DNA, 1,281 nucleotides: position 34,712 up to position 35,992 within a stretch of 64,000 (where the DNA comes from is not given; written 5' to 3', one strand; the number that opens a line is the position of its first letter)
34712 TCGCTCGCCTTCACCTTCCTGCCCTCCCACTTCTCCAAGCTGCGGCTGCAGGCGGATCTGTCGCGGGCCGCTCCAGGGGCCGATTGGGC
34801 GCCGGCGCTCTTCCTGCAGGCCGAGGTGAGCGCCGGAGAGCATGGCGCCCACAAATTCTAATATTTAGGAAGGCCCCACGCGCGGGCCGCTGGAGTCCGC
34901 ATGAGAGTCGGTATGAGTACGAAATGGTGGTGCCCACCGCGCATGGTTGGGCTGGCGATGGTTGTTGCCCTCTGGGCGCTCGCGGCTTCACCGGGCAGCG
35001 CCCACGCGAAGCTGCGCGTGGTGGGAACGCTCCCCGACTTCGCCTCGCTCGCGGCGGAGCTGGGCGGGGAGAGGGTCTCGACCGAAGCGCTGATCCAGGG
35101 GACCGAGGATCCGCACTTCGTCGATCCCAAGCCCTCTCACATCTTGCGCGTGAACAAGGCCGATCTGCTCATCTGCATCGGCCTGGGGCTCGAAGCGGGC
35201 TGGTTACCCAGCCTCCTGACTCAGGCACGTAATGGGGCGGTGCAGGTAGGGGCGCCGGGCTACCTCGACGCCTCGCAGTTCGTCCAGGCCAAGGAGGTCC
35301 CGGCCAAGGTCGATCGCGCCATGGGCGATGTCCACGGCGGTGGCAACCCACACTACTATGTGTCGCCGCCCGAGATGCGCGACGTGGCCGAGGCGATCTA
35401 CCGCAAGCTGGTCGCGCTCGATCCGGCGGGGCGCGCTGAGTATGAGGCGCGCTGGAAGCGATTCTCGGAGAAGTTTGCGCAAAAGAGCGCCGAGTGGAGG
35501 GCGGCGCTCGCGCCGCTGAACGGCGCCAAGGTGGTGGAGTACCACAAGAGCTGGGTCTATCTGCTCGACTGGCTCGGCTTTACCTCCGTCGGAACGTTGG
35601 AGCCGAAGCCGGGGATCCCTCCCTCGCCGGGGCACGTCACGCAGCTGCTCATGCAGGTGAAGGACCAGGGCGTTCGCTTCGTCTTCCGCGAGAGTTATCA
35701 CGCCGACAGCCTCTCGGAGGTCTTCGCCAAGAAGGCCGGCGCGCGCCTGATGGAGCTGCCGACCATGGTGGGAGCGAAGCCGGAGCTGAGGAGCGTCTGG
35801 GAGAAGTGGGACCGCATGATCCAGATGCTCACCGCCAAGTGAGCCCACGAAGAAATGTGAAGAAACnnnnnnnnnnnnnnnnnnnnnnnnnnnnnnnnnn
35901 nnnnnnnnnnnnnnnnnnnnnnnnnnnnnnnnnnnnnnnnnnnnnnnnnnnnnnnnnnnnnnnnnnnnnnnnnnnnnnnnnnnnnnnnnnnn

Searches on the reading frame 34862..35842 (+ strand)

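Call 85: search_protein_families(library=pfam, proteins=[window:34862-35842:+], max_evalue=0.0001)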
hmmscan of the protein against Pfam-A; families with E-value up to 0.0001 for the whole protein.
window:34862-35842:+ (326 aa): 1 family
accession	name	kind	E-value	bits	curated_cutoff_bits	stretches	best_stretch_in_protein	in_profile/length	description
PF01297.22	ZnuA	-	1.3e-45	156.4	29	1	53-302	1-239/263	Zinc-uptake complex component A periplasmic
